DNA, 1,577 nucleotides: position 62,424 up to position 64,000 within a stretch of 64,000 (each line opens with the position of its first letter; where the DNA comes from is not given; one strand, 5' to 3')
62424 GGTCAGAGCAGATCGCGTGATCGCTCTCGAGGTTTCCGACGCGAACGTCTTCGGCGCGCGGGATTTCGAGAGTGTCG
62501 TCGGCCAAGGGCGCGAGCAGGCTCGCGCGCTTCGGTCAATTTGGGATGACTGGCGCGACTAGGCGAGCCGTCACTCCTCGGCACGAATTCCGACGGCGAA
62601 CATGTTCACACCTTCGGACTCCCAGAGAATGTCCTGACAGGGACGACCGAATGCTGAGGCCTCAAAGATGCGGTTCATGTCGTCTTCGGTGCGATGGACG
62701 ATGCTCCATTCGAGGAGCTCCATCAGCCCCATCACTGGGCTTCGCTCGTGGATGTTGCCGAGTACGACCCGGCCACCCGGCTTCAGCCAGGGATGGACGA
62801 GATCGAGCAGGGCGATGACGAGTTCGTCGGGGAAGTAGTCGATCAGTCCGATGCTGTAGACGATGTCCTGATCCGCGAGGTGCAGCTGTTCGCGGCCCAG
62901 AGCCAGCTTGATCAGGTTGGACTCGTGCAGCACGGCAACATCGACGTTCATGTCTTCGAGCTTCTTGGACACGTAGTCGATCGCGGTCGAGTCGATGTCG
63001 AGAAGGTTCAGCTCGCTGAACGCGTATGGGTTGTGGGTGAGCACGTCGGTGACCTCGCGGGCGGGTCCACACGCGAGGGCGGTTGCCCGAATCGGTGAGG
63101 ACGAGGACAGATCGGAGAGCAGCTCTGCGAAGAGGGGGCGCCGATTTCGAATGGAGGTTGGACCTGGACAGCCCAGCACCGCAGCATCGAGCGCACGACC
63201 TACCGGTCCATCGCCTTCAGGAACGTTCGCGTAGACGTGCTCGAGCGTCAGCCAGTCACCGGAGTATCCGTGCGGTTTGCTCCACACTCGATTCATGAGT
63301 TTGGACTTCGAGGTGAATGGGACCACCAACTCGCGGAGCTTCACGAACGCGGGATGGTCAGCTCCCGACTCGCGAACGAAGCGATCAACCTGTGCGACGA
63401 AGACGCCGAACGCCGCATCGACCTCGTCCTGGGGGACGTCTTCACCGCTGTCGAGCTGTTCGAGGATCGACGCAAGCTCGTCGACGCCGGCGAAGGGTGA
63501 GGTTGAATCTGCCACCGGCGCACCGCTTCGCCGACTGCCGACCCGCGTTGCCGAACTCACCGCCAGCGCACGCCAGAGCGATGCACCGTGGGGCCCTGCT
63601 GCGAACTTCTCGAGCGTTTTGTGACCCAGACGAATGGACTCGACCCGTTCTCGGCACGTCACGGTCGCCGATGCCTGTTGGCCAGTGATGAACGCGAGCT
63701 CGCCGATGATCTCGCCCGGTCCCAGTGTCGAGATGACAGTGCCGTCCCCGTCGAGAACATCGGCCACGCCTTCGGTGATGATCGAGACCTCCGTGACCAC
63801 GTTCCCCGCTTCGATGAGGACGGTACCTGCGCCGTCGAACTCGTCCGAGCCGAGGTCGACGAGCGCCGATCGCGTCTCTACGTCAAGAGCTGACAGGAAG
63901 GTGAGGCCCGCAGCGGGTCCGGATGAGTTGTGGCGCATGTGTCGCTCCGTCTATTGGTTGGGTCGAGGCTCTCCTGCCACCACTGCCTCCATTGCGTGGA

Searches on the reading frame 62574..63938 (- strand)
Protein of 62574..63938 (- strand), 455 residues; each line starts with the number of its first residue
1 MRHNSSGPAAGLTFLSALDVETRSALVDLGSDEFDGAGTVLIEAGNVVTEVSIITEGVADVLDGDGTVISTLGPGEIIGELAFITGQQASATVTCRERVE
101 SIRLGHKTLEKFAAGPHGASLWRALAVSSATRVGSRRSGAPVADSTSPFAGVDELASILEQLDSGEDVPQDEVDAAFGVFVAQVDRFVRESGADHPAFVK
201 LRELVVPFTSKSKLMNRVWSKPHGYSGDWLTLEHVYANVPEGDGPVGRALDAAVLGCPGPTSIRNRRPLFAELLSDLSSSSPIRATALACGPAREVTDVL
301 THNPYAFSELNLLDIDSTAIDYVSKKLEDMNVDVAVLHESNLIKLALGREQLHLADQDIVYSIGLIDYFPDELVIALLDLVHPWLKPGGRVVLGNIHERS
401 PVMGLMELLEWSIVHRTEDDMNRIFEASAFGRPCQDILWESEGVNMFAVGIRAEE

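Call 55: search_protein_families(library=pfam, proteins=[window:62574-63938:-])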
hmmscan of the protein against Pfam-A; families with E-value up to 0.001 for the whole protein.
window:62574-63938:- (455 aa): 4 families
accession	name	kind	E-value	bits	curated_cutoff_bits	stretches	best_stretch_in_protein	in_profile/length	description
PF00027.35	cNMP_binding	-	6.9e-14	52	27.5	1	37-113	6-86/89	Cyclic nucleotide-binding domain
PF12147.14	Methyltransf_20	-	1.5e-06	28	21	1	231-341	78-194/309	Putative methyltransferase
PF08242.18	Methyltransf_12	-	0.00027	22.1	30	1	288-391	3-98/98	Methyltransferase domain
PF13649.12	Methyltransf_25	-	0.00092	20.3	27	0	288-389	4-97/97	Methyltransferase domain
